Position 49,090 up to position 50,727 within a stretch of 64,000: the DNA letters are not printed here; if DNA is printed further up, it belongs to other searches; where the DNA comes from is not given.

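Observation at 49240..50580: Orphan HslU-like AAA+ unfoldase without an HslV partner in the window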

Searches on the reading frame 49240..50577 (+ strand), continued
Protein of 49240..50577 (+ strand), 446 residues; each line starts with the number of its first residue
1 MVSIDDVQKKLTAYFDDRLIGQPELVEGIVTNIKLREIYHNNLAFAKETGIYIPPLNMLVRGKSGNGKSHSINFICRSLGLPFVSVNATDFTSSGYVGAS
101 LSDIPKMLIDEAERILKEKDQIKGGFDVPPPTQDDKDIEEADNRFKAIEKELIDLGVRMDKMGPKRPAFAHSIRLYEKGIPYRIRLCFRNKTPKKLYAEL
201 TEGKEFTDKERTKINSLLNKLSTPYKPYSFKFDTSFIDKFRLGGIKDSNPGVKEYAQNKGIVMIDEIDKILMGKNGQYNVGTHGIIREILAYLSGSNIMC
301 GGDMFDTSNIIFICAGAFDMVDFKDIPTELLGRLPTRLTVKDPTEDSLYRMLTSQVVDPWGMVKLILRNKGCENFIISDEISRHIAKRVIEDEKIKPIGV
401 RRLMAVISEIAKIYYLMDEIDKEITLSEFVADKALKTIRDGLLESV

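Call 49: predict_structure(alignment_id=A2)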
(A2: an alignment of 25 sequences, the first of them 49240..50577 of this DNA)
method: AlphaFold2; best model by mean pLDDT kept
length: 446 residues; sequences in the alignment: 25
mean_pLDDT: 78.4   pTM: 0.66
mean pLDDT of the five models: 78.4, 78.3, 77.1, 76.8, 76.8
residues with pLDDT >= 90: 114; 70-90: 231; 50-70: 54; < 50: 47
segments of 3 or more residues with pLDDT < 50: 95-98, 123-132, 180-190, 228-247
pLDDT, mean of each block of 10 residues (from residue 1): 75 84 90 87 77 87 85 89 87 55 85 84 40 62 86 84 69 61 44 71 78 84 62 34 42 90 89 58 81 86 84 86 77 91 91 84 89 90 96 87 94 91 93 95 72
secondary structure, 60 per line:
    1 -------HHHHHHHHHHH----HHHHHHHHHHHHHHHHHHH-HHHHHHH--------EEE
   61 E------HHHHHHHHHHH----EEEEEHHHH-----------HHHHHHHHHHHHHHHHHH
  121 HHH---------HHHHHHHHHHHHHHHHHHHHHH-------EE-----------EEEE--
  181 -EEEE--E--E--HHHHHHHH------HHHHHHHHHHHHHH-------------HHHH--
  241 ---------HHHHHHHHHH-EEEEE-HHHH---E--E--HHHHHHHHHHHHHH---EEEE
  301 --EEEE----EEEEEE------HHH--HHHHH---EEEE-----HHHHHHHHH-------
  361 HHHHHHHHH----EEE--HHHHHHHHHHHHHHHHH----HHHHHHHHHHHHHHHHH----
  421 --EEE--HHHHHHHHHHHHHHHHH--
elements in order: H8-18 H23-41 H43-49 E58-61 H68-78 E83-87 H88-91 H103-123 H133-154 E175-178 E182-185 H194-201 H208-221 H235-238 H250-259 E261-265 H267-270 H280-293 E297-300 E303-306 E311-316 H328-332 E336-339 H345-353 H361-369 E374-376 H379-395 H400-416 E423-425 H428-444

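Call 51: search_protein_representatives(protein=window:49240-50577:+)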
Query: 446 residues. Proteins with E-value up to 0.001 (for the whole library): 3950; up to 1e-10: 557; up to 1e-30: 8. The best 150 are listed.
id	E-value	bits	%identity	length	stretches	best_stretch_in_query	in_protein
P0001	1.6e-286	966.2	97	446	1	1-446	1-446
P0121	1.2e-91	324.1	99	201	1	1-151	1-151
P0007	1.9e-77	277.3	49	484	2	231-440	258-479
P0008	3.4e-76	273.2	51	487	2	209-439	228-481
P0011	8.3e-75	268.6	43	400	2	253-443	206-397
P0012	9.2e-75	268.5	41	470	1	9-433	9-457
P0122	1.9e-70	254.3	46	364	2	246-442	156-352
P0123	2.2e-40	155.2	36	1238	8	35-108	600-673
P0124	1.0e-29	120.0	30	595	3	256-426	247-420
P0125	2.0e-29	119.0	33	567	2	243-410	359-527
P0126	1.4e-27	113.0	34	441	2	256-426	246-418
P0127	2.3e-27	112.3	35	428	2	255-411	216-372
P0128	1.0e-26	110.1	32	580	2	256-411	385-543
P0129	4.2e-26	108.1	31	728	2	250-435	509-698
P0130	8.1e-26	107.2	30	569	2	254-432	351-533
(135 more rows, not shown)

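Call 53: fold_search(model_id=the predicted structure, library=pdb)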
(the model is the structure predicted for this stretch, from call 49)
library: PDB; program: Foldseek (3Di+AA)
matches with E <= 10: 1543; with E <= 0.001: 718
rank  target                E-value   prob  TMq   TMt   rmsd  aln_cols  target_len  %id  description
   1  5ji3_E                1.2e-16  1.00  0.59  0.70   9.7       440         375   20  HslUV complex (released 2016-12-07)
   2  1g4b_E                2.3e-16  1.00  0.60  0.67  10.8       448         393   21  CRYSTAL STRUCTURES OF THE HSLVU PEPTIDASE-ATPASE COMPLEX REVEAL AN ATP-DEPENDENT PROTEOLYSIS MECHANISM (released 2001-02-21)
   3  9a4t_B                2.4e-16  1.00  0.63  0.60  16.4       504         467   20  Integrative model of CLPQ-CLPY by crosslinking MS and deep learning (released 2024-09-18)
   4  5txv_Q                2.5e-16  1.00  0.60  0.71  10.3       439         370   22  HslU P21 cell with 4 hexamers (released 2017-03-01)
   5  6pxk_K                2.6e-16  1.00  0.62  0.64  14.0       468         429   19  3.65 Angstroms resolution structure of HslU with an axial-channel plug (released 2020-07-29)
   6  5txv_E                4.8e-16  1.00  0.58  0.71   9.5       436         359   20  HslU P21 cell with 4 hexamers (released 2017-03-01)
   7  6pxi_E                5.9e-16  1.00  0.60  0.71   9.6       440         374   20  The crystal structure of a singly capped HslUV complex with an axial pore plug and a HslU E257Q mutation (released 2020-07-29)
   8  5txv_I                6.2e-16  1.00  0.56  0.71   8.4       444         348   20  HslU P21 cell with 4 hexamers (released 2017-03-01)
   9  5txv_H                6.8e-16  1.00  0.58  0.68   9.6       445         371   20  HslU P21 cell with 4 hexamers (released 2017-03-01)
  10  6pxk_F                6.8e-16  1.00  0.58  0.66   9.1       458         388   20  3.65 Angstroms resolution structure of HslU with an axial-channel plug (released 2020-07-29)
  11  6pxk_B                7.5e-16  1.00  0.59  0.65  10.3       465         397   20  3.65 Angstroms resolution structure of HslU with an axial-channel plug (released 2020-07-29)
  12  6pxk_G                8.8e-16  1.00  0.59  0.70  13.2       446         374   20  3.65 Angstroms resolution structure of HslU with an axial-channel plug (released 2020-07-29)
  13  5ji3_F                1.0e-15  1.00  0.59  0.73   8.5       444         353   20  HslUV complex (released 2016-12-07)
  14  6pxk_A                1.1e-15  1.00  0.60  0.64  14.8       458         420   20  3.65 Angstroms resolution structure of HslU with an axial-channel plug (released 2020-07-29)
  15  6pxl_F                1.2e-15  1.00  0.60  0.65  13.5       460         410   20  3.74 Angstroms resolution structure of HlsU with an axial-channel plug (released 2020-07-29)
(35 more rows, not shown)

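Call 60: search_dna_similar(query=L009:7980-9686:+, collection=phages, mode=protein, max_rows=60, max_evalue=0.00001, rows=spread)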
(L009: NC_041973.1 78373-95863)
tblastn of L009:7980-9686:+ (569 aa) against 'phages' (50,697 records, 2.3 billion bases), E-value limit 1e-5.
Records with a match: 140; places in all: 140; records where one place covers at least 80% of the query: 17.
Best place of each record, by identity: >=99% 11; 95-99% 5; 80-90% 1; <60% 123.
By first word of the organism name: Erwinia 46; Bacteriophage 22; Prevotella 15; Pseudomonas 11; Salmonella 10; Listeria 10; Enterococcus 4; Staphylococcus 3; Klebsiella 3; Agrobacterium 2; and 9 more.
By host as written in the record: - 32; Erwinia amylovora 27; Erwinia amylovora ATCC 29780 15; Prevotella sp. 15; Listeria monocytogenes 10; Pseudomonas aeruginosa PAO1 5; Staphylococcus aureus 3; Pseudomonas aeruginosa 3; and 23 more.
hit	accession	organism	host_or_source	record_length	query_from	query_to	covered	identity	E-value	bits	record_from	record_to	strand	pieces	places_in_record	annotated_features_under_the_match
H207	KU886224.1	Erwinia phage vB_EamM_RAY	Erwinia amylovora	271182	1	569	100%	100.0%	0e+0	1065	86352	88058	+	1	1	putative HslVU ATP-dependent protease ATPase subunit | hypothetical protein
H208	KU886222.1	Erwinia phage vB_EamM_Special G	Erwinia amylovora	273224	1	569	100%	99.8%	0e+0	1065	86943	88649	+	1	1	118: putative ATP-dependent protease | 117: hypothetical protein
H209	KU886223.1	Erwinia phage vB_EamM_Simmy50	Erwinia amylovora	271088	1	569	100%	99.6%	0e+0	1063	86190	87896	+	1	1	putative ATP-dependent protease ATPase subunit HslU | hypothetical protein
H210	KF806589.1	Erwinia phage Ea35-70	Erwinia amylovora strain Ea29-7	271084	1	569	100%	99.5%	0e+0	1061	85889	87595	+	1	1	ATP-dependent protease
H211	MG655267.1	Erwinia phage vB_EamM_Bosolaphorus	Erwinia amylovora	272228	1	569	100%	99.1%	0e+0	1059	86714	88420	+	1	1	putative ATP-dependent protease | hypothetical protein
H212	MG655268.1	Erwinia phage vB_EamM_Desertfox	Erwinia amylovora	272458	1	569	100%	98.9%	0e+0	1057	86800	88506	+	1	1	putative ATP-dependent protease | hypothetical protein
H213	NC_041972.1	Erwinia phage vB_EamM_Deimos-Minion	Erwinia amylovora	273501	1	569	100%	98.9%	0e+0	1057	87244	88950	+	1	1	putative ATP-dependent protease | hypothetical protein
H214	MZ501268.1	Erwinia phage AH06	Erwinia billingiae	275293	2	568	100%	83.4%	0e+0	926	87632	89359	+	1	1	122: ATP-dependent protease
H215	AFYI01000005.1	Salmonella enterica subsp. enterica serovar Infantis str. ...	Homo sapiens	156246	1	515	52%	41.4%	3e-24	227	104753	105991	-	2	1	ATP-dependent protease HslVU, ATPase subunit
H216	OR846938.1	Listeria phage LM 4-11-1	Listeria monocytogenes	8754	5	515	51%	41.8%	8e-24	224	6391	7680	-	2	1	record has no annotation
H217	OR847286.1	Listeria phage LM 4-11-1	Listeria monocytogenes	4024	2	515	51%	38.2%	2e-22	213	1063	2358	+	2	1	record has no annotation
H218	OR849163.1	Listeria phage LM 4-14-1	Listeria monocytogenes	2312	1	497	49%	39.4%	2e-23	209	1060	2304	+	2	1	record has no annotation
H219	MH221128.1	Salmonella phage STsAS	Salmonella enterica serovar Typhi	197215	1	514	55%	30.8%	7e-11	131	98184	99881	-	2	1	none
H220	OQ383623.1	Salmonella phage MET_P1_082_240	cattle manure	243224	1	513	53%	31.5%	1e-9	134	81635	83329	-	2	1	hslU: ATP-dependent protease ATPase subunit HslU | hypothetical protein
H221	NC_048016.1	Erwinia phage Wellington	Erwinia amylovora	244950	1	562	59%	28.4%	1e-8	127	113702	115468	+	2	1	putative heat shock protein ATPase subunit HsIU domain-containing ... | hypothetical protein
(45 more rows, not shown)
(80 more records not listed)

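Call 63: find_related_loci(query=A5, collection=viral_contigs, flank=10000)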
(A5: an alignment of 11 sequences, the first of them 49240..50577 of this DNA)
Query A5 (446 aa) in viral_contigs; peptide patterns used: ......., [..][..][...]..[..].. (x = any residue, [..] = any of these).
591 stretches matched a pattern; 23 encode a relative of the query (tblastn E <= 1e-3); 23 distinct loci.
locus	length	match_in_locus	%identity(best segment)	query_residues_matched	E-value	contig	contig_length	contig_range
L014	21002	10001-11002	26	53-418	2e-21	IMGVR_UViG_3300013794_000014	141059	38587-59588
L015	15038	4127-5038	31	9-412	8e-11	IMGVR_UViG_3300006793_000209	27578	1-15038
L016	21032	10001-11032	27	10-438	1e-10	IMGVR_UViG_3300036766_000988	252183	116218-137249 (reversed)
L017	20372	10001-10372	37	256-353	2e-10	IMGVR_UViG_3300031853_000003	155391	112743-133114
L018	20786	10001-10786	27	66-415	4e-10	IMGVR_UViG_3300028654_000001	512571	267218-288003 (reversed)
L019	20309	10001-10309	31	10-112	5e-10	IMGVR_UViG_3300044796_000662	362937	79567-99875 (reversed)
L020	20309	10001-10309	31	10-112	5e-10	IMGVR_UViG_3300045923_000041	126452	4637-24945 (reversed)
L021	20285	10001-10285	35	17-120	1e-9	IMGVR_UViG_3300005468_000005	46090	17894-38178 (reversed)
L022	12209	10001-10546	28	260-410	4e-9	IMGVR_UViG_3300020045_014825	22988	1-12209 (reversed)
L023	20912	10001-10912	29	9-410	5e-9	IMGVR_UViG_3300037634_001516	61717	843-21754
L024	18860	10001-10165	45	50-104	1e-8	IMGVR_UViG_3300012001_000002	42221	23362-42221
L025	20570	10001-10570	30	9-324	4e-8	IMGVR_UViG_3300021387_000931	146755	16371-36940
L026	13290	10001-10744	31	9-354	5e-8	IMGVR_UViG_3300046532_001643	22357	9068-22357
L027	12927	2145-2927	32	1-354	1e-7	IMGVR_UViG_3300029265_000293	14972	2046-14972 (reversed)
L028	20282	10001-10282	30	9-103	3e-7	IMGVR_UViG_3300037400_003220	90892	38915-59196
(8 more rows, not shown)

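Call 65: find_encoding_contigs(protein=P0010, flank=10000, max_places=2)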
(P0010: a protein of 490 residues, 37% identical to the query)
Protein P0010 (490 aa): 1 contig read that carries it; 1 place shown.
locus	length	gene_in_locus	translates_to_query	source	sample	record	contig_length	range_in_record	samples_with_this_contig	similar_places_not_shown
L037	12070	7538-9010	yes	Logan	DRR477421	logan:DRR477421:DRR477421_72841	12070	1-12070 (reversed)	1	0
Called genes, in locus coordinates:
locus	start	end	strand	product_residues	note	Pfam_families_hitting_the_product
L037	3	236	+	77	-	?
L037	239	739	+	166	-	-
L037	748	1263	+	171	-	-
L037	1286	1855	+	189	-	-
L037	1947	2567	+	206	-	-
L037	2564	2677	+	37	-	-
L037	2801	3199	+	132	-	-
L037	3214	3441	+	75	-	-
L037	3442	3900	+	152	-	-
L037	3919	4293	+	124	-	-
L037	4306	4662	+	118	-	-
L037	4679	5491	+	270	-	-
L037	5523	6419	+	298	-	-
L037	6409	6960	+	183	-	-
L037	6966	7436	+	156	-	-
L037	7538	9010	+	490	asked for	PF00004:AAA (weak)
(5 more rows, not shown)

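Call 66: find_encoding_contigs(protein=P0006, flank=10000, max_places=2)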
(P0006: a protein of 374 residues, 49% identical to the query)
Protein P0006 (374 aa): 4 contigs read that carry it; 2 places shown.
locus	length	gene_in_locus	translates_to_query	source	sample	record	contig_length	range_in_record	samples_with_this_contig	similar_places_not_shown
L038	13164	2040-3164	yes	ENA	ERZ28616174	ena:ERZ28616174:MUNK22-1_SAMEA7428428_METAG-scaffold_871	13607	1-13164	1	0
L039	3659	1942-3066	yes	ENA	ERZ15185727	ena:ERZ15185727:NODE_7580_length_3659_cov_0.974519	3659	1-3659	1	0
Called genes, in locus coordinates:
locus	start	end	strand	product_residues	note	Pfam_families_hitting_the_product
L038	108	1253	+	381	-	-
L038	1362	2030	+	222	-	PF01464:SLT (weak)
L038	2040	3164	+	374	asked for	PF00004:AAA (weak), PF07724:AAA_2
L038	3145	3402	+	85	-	-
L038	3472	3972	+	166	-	-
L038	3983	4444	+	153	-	-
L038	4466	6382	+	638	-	PF22745:Nlig-Ia (weak), PF01653:DNA_ligase_aden, PF03120:OB_DNA_ligase, PF00533:BRCT (weak)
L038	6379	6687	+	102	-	-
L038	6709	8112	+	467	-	-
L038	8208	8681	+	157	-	PF00075:RNase_H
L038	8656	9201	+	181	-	-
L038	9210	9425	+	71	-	-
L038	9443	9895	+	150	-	-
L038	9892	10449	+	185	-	PF00186:DHFR_1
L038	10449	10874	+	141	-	PF23474:Acb1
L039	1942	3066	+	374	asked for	PF00004:AAA (weak), PF07724:AAA_2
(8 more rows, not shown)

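Call 67: find_encoding_contigs(protein=P0011, flank=10000, max_places=2)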
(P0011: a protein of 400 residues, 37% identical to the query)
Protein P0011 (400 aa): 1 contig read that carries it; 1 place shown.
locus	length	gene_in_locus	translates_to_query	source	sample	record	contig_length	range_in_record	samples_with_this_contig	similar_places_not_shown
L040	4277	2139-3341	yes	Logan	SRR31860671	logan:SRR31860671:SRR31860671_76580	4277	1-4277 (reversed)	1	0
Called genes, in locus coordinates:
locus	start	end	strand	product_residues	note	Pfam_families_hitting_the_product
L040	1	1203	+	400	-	?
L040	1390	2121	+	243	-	PF01464:SLT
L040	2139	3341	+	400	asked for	PF00004:AAA (weak), PF07724:AAA_2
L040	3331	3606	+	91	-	-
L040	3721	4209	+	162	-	-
